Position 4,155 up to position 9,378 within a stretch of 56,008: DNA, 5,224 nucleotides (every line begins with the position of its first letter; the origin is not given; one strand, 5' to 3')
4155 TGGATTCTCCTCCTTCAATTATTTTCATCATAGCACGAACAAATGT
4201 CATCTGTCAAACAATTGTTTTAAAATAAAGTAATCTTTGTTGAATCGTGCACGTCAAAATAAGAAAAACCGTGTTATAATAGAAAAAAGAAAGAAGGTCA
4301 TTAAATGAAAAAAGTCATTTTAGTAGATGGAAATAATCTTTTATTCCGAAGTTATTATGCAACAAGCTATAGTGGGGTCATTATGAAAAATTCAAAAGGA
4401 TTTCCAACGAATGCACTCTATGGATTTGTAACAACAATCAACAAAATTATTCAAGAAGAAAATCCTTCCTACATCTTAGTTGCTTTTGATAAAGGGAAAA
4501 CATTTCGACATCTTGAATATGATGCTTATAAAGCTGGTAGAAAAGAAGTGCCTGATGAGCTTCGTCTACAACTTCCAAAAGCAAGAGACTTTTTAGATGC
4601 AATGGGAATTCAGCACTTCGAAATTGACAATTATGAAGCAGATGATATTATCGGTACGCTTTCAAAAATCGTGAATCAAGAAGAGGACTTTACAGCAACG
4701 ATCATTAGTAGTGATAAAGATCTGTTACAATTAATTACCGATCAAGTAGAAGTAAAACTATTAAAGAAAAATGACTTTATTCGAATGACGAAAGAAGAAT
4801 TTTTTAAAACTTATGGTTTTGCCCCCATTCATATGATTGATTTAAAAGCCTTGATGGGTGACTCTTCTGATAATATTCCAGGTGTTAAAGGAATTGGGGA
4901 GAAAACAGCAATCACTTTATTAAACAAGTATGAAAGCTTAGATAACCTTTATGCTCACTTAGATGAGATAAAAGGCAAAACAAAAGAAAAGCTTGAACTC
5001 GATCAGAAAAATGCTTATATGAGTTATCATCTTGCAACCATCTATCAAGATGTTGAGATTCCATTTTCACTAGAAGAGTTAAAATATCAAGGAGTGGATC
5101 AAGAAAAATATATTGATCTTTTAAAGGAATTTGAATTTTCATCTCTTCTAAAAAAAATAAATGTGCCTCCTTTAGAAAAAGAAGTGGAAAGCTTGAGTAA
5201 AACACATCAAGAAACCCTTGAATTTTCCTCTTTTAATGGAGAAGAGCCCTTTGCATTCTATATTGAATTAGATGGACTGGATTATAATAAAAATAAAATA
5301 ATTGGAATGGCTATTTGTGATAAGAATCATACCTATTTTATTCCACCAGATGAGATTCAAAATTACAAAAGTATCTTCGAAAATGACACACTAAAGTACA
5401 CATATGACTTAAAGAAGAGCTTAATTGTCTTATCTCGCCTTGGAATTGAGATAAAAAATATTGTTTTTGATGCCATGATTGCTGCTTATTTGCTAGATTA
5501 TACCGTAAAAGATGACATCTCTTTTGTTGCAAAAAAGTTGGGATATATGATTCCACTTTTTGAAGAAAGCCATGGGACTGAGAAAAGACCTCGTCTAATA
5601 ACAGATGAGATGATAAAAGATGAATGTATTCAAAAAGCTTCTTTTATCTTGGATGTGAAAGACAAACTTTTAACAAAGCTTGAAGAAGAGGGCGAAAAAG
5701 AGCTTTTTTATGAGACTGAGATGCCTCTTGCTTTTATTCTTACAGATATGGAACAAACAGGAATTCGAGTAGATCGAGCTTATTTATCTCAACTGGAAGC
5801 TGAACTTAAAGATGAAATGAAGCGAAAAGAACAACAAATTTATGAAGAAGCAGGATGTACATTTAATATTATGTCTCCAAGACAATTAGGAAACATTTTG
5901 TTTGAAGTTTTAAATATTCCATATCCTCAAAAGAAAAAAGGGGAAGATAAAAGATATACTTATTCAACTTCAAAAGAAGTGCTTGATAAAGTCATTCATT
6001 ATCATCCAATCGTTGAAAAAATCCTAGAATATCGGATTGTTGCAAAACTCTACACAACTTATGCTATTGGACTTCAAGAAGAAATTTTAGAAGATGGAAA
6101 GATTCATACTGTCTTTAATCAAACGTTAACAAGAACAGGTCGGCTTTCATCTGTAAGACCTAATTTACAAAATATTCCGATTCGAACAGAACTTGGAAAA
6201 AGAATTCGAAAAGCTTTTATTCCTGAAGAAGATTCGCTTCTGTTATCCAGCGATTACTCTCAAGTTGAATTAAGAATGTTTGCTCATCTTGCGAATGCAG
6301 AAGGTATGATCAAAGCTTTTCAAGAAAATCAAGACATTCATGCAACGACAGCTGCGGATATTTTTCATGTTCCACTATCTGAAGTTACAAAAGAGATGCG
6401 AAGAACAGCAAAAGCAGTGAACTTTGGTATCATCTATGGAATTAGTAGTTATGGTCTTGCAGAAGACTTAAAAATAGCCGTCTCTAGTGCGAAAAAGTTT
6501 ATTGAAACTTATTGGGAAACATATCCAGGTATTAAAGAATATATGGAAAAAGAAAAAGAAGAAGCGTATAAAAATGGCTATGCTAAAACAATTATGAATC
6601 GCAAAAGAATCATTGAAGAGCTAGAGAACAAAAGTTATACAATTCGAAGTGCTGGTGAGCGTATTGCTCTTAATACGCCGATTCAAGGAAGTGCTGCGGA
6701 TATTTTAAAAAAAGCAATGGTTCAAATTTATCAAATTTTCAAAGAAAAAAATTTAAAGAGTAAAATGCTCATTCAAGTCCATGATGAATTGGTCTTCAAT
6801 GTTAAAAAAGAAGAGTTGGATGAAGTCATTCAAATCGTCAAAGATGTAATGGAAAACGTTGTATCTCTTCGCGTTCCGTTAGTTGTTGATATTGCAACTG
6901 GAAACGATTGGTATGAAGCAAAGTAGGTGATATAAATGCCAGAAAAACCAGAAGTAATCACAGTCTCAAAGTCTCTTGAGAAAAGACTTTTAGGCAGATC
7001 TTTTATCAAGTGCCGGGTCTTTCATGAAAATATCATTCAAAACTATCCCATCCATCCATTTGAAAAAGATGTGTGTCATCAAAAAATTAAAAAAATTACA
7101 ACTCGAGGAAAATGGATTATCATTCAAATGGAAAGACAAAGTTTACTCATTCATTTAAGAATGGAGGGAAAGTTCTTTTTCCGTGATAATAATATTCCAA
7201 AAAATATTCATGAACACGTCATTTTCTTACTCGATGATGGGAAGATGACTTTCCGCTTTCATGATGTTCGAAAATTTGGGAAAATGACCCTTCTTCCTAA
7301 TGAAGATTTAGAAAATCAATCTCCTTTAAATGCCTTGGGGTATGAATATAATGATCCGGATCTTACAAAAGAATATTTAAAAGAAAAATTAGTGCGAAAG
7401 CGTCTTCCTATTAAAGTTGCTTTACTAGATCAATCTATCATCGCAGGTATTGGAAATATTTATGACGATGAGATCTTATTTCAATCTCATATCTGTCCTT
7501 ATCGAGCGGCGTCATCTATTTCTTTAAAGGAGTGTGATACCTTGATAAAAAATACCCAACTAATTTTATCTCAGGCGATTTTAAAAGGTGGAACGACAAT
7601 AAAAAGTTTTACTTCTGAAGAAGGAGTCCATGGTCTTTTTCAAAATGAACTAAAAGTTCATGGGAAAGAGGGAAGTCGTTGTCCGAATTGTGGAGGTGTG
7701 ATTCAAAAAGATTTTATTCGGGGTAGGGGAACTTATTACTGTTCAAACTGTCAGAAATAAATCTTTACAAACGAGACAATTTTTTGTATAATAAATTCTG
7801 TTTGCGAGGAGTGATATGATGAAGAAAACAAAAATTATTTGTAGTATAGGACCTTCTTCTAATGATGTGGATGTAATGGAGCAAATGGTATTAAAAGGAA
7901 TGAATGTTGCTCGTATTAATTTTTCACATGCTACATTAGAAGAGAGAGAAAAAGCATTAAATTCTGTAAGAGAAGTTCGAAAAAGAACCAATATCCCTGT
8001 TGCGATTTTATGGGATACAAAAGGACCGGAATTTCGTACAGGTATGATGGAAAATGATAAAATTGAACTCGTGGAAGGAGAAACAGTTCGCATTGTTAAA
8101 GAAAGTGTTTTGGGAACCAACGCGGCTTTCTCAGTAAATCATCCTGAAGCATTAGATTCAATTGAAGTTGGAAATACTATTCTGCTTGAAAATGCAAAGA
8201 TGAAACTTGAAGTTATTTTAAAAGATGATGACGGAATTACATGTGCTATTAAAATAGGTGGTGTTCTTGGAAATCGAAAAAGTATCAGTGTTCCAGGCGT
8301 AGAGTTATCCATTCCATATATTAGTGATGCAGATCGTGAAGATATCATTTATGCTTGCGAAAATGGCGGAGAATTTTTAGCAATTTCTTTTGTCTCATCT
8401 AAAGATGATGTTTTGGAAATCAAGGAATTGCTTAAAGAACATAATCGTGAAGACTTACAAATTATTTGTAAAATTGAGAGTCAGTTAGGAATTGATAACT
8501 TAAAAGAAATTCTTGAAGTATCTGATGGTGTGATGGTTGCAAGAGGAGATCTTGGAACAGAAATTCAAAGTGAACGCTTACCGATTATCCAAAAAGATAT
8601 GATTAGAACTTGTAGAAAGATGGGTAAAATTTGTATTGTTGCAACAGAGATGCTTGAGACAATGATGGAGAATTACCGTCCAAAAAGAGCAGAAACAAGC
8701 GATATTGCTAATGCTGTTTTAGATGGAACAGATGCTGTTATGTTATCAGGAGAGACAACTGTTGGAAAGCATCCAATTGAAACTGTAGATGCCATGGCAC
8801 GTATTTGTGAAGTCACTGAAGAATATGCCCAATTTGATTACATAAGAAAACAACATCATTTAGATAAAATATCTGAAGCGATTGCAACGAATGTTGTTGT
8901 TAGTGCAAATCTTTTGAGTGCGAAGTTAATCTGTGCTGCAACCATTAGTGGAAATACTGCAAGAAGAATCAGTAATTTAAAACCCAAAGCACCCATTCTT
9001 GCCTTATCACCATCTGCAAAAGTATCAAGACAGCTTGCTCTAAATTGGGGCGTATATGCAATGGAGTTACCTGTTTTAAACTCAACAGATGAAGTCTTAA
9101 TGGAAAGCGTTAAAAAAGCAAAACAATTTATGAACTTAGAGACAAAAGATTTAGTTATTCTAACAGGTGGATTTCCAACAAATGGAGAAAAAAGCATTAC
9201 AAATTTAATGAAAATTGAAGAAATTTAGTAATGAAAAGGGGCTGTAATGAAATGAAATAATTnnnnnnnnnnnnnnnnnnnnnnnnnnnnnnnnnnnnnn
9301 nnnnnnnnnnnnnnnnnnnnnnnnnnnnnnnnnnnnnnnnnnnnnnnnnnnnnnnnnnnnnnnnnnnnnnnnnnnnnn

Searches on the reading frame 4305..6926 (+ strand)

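Call 69: search_protein_families(library=pfam, proteins=[window:4305-6926:+], max_evalue=0.001)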
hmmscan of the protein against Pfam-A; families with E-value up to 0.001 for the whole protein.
window:4305-6926:+ (873 aa): 4 families
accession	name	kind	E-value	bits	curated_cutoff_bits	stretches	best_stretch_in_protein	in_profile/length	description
PF00476.26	DNA_pol_A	-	4.7e-150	500.2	34.3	1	492-871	2-381/381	DNA polymerase family A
PF02739.22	5_3_exonuc_N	-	1.2e-55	188.1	34.3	1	3-171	1-164/164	5'-3' exonuclease, N-terminal resolvase-like domain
PF01367.25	5_3_exonuc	-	7.4e-35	119.8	40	1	173-267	2-97/97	5'-3' exonuclease, C-terminal SAM fold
PF22619.2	DNA_polI_exo1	-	3.9e-21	75.8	27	1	318-449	1-138/140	DNA polymerase I, ribonuclease H-like domain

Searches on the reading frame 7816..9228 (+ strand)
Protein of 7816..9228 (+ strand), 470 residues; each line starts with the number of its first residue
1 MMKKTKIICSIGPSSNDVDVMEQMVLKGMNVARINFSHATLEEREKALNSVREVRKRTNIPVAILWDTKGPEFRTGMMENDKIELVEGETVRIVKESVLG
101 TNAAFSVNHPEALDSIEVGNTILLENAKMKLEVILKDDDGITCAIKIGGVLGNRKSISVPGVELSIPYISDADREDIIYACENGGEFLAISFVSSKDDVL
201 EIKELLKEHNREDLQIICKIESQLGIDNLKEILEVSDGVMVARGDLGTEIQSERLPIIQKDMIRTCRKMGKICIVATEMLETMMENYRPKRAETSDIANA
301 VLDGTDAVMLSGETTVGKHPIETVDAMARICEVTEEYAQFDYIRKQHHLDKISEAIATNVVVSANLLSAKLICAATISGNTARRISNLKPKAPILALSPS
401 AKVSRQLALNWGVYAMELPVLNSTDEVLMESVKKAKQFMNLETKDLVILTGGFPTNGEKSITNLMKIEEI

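Call 69: search_protein_families(library=pfam, proteins=[window:7816-9228:+], max_evalue=0.001)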
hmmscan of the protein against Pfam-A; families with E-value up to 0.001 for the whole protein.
window:7816-9228:+ (470 aa): 3 families
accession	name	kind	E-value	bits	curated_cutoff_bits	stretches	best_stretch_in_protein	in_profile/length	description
PF00224.27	PK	-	5.1e-106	354.9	30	1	2-324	1-328/328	Pyruvate kinase, barrel domain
PF02887.21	PK_C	-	4.8e-28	98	28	1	354-467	1-113/114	Pyruvate kinase, alpha/beta domain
PF03328.21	HpcH_HpaI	-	2.9e-07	30.5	25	1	175-254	76-162/221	HpcH/HpaI aldolase/citrate lyase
